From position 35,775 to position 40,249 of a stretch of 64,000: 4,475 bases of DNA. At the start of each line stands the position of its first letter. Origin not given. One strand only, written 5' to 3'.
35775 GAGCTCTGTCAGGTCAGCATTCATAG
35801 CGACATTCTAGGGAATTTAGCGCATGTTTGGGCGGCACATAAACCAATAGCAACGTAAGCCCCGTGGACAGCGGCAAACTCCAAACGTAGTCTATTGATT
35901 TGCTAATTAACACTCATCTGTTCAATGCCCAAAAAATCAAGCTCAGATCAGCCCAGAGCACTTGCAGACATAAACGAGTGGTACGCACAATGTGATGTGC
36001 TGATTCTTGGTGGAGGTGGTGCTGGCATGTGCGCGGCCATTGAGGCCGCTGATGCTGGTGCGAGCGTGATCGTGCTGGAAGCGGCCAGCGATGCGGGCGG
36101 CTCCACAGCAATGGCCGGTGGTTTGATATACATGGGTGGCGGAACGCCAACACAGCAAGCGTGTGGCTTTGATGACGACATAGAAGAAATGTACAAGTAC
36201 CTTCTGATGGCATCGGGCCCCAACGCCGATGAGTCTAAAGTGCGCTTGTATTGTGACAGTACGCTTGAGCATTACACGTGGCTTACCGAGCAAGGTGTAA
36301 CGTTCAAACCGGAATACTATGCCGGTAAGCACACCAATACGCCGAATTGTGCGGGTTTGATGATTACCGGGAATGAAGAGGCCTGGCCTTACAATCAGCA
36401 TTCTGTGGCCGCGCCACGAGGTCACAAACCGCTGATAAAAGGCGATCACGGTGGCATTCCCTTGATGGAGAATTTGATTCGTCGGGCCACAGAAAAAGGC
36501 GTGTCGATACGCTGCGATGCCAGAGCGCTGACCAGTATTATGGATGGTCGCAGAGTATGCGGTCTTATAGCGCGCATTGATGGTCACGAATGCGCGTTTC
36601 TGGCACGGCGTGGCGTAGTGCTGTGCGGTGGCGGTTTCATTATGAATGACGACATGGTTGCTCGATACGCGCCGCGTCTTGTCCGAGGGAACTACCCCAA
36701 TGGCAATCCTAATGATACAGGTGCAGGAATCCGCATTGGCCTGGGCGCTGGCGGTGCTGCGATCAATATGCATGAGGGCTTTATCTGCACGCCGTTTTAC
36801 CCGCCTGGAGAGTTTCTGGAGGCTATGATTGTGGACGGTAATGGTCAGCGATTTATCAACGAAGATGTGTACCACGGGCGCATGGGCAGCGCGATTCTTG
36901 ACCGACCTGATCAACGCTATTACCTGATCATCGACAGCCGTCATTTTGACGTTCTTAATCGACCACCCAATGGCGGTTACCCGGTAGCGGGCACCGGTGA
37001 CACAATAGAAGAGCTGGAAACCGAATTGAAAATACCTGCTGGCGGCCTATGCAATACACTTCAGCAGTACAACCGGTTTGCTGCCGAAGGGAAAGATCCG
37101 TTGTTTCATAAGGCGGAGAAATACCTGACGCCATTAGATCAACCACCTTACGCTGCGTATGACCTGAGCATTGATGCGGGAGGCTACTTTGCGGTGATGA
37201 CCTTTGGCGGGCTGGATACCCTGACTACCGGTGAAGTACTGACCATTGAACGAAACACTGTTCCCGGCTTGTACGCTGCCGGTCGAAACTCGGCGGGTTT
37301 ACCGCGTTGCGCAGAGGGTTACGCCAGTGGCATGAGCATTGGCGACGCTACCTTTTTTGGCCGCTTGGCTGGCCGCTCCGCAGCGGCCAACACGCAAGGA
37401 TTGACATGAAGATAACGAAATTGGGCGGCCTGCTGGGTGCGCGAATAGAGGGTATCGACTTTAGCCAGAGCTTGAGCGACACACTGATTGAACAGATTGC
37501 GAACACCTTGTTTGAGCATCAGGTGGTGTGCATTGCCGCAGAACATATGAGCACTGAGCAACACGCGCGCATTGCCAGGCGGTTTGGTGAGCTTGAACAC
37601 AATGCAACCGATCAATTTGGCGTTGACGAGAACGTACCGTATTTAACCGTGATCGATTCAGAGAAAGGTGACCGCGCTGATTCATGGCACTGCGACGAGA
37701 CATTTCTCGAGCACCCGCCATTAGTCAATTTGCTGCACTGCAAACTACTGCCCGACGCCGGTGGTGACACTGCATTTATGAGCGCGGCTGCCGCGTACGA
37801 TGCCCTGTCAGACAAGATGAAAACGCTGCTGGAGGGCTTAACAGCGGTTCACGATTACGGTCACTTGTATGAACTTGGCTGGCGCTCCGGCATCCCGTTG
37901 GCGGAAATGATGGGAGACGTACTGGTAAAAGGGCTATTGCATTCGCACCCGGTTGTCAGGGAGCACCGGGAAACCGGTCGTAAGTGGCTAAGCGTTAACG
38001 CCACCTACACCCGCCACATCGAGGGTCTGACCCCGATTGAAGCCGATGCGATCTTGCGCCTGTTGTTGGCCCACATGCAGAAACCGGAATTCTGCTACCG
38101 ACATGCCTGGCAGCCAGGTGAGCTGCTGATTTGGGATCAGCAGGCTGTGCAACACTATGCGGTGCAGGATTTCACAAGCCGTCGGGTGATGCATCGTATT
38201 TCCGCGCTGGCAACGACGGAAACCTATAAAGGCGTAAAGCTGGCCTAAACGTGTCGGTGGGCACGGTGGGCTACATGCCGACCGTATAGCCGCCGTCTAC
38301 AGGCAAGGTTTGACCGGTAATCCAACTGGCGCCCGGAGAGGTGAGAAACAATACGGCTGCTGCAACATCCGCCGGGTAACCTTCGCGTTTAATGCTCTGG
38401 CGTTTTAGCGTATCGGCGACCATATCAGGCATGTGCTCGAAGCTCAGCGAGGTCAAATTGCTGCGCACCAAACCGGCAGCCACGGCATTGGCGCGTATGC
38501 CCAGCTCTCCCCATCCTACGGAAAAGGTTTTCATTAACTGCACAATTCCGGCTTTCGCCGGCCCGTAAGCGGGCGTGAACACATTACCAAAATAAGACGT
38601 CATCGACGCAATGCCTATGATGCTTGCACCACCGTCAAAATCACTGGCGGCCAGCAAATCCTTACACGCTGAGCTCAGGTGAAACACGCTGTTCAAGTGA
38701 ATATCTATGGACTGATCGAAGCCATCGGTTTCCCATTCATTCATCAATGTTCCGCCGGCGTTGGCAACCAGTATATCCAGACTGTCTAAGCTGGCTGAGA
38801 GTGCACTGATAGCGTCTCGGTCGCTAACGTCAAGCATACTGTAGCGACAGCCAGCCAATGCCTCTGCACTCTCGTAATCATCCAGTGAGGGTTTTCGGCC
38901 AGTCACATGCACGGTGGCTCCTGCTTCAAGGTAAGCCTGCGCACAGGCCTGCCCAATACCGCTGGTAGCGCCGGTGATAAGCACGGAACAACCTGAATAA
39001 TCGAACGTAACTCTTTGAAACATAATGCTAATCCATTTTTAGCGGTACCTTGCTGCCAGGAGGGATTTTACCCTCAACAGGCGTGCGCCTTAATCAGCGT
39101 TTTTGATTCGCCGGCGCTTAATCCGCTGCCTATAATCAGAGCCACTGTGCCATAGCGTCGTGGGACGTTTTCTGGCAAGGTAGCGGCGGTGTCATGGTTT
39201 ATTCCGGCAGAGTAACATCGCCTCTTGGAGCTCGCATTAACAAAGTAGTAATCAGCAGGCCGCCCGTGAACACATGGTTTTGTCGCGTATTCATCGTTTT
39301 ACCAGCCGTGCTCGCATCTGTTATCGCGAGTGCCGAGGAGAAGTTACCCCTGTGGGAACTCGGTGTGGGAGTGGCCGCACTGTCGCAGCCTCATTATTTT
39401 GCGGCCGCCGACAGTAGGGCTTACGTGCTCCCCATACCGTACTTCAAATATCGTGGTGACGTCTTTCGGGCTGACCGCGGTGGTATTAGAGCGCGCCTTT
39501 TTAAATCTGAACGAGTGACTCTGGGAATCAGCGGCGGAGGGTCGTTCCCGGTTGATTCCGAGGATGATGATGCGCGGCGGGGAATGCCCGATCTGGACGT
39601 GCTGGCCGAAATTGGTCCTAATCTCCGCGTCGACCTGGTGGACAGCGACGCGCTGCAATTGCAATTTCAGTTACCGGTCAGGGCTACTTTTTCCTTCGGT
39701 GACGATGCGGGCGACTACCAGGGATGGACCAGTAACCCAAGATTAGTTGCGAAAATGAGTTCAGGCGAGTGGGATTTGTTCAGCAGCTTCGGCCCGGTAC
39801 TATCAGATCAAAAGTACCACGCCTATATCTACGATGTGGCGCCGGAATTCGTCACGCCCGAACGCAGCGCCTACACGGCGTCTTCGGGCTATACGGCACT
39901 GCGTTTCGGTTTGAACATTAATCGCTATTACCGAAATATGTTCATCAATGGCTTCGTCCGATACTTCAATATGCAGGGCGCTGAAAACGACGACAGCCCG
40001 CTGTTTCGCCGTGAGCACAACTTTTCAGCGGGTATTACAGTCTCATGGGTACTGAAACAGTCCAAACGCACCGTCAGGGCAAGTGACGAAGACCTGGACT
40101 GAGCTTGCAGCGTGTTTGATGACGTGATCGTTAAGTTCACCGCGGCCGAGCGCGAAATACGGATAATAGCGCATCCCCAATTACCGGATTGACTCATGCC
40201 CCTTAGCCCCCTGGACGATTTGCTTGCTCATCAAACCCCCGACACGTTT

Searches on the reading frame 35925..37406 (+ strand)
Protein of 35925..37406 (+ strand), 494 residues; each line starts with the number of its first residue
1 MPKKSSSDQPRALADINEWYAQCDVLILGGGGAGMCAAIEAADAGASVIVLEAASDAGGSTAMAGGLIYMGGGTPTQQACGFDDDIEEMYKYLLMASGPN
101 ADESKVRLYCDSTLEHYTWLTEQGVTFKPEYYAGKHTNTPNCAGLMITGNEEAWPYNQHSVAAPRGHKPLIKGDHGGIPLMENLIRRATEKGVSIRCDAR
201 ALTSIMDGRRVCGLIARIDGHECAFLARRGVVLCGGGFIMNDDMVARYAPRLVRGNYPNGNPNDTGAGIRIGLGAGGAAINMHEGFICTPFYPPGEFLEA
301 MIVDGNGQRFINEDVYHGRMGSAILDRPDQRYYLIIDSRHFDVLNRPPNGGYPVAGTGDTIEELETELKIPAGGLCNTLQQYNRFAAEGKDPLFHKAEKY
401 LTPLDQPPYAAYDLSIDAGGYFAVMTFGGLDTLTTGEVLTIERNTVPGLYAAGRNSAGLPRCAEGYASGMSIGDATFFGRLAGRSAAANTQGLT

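Call 40: search_protein_families(library=pfam, proteins=[window:35925-37406:+], max_evalue=0.00001)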
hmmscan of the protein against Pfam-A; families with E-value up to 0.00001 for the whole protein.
window:35925-37406:+ (494 aa): 4 families
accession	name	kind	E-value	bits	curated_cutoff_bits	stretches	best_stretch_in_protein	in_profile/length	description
PF00890.30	FAD_binding_2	-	7.2e-45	154.3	20.4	1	24-456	1-399/414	FAD binding domain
PF01266.30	DAO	-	1.3e-13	51.7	27.9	1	24-122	1-76/353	FAD dependent oxidoreductase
PF12831.13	FAD_oxidored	-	9.9e-10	38.7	27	1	24-77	1-54/416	FAD dependent oxidoreductase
PF03486.20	HI0933_like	-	8.4e-09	35.7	50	0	24-66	2-44/244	HI0933-like protein Rossmann domain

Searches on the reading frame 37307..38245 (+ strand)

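Call 40: search_protein_families(library=pfam, proteins=[window:37307-38245:+], max_evalue=0.00001)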
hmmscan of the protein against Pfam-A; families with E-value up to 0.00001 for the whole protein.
window:37307-38245:+ (313 aa): 1 family
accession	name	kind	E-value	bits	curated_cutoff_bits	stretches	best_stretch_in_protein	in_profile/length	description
PF02668.22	TauD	-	4.5e-57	194.4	27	1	36-298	2-266/267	Taurine catabolism dioxygenase TauD, TfdA family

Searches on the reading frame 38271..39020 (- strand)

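Call 40: search_protein_families(library=pfam, proteins=[window:38271-39020:-], max_evalue=0.00001)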
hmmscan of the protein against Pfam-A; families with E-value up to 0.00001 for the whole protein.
window:38271-39020:- (249 aa): 3 families
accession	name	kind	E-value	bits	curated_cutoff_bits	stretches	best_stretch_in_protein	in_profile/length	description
PF13561.12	adh_short_C2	-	1.4e-46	159.4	27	1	17-246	1-236/236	Enoyl-(Acyl carrier protein) reductase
PF00106.31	adh_short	-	2.4e-30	105.9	26.6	1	13-193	3-190/195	short chain dehydrogenase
PF01370.27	Epimerase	-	9.9e-06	25.6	20.9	0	13-120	1-103/240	NAD dependent epimerase/dehydratase family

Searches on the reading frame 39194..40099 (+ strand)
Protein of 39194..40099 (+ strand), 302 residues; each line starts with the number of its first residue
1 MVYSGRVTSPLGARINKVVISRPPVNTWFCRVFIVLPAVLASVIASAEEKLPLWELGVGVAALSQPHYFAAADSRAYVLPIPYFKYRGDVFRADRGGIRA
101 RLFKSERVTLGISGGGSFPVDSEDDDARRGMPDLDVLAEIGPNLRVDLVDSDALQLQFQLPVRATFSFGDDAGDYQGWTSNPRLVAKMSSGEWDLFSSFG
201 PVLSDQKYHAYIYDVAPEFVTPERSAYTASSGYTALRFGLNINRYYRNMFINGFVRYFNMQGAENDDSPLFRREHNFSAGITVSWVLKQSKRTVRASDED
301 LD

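Call 40: search_protein_families(library=pfam, proteins=[window:39194-40099:+], max_evalue=0.00001)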
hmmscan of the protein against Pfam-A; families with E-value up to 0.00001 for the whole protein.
window:39194-40099:+ (302 aa): 1 family
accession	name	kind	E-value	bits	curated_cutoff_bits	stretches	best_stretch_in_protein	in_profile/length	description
PF06629.18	MipA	-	3.2e-38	132.6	24.2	1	58-286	1-220/221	MltA-interacting protein MipA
